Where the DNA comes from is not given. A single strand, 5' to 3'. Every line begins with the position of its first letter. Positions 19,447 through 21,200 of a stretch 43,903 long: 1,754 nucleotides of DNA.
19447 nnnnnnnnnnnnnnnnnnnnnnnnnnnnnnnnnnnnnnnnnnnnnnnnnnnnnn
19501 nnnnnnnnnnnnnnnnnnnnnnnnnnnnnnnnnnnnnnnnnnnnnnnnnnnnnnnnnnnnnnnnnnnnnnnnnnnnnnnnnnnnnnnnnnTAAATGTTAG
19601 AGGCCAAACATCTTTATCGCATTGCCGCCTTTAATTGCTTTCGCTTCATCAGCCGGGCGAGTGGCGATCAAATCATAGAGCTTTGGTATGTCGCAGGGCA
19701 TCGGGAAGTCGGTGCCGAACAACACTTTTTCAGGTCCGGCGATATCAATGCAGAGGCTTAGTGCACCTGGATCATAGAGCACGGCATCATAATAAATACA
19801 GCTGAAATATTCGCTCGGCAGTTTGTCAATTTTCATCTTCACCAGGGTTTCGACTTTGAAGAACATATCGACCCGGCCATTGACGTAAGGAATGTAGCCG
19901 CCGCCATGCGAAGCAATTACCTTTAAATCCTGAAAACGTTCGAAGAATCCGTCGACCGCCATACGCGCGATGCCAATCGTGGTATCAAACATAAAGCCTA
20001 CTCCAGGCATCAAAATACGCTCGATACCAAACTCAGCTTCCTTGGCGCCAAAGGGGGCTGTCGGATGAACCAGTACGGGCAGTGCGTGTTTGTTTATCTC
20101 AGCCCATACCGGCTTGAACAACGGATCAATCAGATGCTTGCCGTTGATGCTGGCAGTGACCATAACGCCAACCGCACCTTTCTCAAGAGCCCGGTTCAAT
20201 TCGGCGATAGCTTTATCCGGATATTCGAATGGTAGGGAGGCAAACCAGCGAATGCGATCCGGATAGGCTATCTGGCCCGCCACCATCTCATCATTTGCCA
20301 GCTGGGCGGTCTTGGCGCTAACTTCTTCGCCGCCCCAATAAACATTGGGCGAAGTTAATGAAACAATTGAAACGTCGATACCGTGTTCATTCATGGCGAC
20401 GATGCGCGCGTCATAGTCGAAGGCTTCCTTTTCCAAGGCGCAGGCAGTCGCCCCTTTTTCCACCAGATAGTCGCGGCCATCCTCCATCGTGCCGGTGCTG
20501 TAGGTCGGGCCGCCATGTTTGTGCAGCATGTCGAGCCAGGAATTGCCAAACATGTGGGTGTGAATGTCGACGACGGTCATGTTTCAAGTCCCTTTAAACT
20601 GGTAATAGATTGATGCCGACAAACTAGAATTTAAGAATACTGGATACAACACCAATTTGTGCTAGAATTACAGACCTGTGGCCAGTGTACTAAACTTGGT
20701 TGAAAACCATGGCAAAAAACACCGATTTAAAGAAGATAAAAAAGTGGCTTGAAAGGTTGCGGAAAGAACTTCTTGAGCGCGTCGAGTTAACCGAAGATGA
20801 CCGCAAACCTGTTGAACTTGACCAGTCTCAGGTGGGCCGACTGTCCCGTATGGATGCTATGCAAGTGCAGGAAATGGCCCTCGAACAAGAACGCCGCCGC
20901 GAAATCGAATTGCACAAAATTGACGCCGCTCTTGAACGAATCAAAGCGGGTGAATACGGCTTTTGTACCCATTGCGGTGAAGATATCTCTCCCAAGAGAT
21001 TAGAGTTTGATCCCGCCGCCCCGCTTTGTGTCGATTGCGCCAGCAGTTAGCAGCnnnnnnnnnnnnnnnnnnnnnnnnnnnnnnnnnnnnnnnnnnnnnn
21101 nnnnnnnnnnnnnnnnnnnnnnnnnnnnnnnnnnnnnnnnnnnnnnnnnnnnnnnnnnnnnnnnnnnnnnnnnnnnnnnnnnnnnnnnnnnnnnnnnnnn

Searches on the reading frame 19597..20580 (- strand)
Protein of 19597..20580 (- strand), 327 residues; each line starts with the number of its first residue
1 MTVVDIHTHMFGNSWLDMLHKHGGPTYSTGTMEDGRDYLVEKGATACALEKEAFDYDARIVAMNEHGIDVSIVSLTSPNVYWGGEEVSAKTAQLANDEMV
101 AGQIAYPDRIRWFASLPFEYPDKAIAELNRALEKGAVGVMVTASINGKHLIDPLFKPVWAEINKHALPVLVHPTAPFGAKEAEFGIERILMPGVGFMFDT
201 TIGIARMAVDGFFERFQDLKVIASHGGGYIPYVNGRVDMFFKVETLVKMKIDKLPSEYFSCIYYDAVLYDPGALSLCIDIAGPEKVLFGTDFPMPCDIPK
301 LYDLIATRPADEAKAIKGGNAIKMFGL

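Call 3: search_protein_families(library=pfam, proteins=[window:19597-20580:-], max_evalue=0.01)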
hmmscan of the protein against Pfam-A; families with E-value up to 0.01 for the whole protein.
window:19597-20580:- (327 aa): 1 family
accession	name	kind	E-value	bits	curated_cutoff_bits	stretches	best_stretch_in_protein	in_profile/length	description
PF04909.20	Amidohydro_2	-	4.4e-34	119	26.4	1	4-327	1-289/289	Amidohydrolase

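Call 4: search_protein_families(library=ncbifam, proteins=[window:19597-20580:-], max_evalue=0.01)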
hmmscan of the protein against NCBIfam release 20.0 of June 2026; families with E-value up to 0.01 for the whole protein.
window:19597-20580:- (327 aa): 0 families

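Call 63: search_solved_structures(query=window:19597-20580:-, max_evalue=0.001)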
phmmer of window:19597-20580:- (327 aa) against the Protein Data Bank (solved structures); distinct sequences matched with E-value up to 0.001: 45.
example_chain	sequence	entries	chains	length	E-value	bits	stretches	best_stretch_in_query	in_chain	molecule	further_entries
4ign_A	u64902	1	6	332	2.6e-39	138.6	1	4-327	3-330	2-amino-3-carboxymuconate-6-semialdehyde decarboxylase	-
4igm_A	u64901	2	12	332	6.9e-39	137.2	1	4-327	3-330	2-amino-3-carboxymuconate-6-semialdehyde decarboxylase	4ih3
4ofc_A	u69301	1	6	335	7.2e-39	137.1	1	4-327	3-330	2-amino-3-carboxymuconate-6-semialdehyde decarboxylase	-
2wm1_A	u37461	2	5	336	7.3e-39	137.1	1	4-327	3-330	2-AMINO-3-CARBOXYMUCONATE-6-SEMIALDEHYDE DECARBOXYLASE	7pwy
6mgt_A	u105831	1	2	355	4.1e-32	114.9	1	53-326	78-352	2-amino-3-carboxymuconate 6-semialdehyde decarboxylase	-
4ifk_B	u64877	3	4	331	1.1e-31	113.6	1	50-326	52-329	2-amino-3-carboxymuconate 6-semialdehyde decarboxylase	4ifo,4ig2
8yt2_A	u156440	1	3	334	1.1e-31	113.5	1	53-326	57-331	2-amino-3-carboxymuconate 6-semialdehyde decarboxylase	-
2hbv_A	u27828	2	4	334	2e-31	112.6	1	53-326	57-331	2-amino-3-carboxymuconate 6-semialdehyde decarboxylase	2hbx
6mgs_A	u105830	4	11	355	2.5e-31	112.3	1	53-326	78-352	2-amino-3-carboxymuconate 6-semialdehyde decarboxylase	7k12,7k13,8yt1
4ifk_A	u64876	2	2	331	1.4e-30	109.9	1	53-326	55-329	2-amino-3-carboxymuconate 6-semialdehyde decarboxylase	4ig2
4ifr_A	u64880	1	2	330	1.4e-30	109.9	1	53-326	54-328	2-amino-3-carboxymuconate 6-semialdehyde decarboxylase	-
4era_A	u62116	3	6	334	1.4e-30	109.9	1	53-326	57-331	2-amino-3-carboxymuconate 6-semialdehyde decarboxylase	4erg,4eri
4epk_A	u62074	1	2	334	4.9e-30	108.1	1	53-326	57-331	2-amino-3-carboxymuconate 6-semialdehyde decarboxylase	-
4icm_A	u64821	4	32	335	2.3e-29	105.9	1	57-325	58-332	5-carboxyvanillate decarboxylase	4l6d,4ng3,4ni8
4hjw_A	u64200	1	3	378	5.7e-28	101.3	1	55-294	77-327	Uracil-5-carboxylate decarboxylase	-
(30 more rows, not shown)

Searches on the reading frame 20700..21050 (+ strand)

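Call 3: search_protein_families(library=pfam, proteins=[window:20700-21050:+], max_evalue=0.01)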
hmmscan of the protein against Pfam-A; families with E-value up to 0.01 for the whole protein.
window:20700-21050:+ (116 aa): 1 family
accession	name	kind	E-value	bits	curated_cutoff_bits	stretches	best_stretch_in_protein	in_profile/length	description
PF01258.23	zf-dskA_traR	-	8.3e-10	38.9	24.9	1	84-115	1-32/36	Prokaryotic dksA/traR C4-type zinc finger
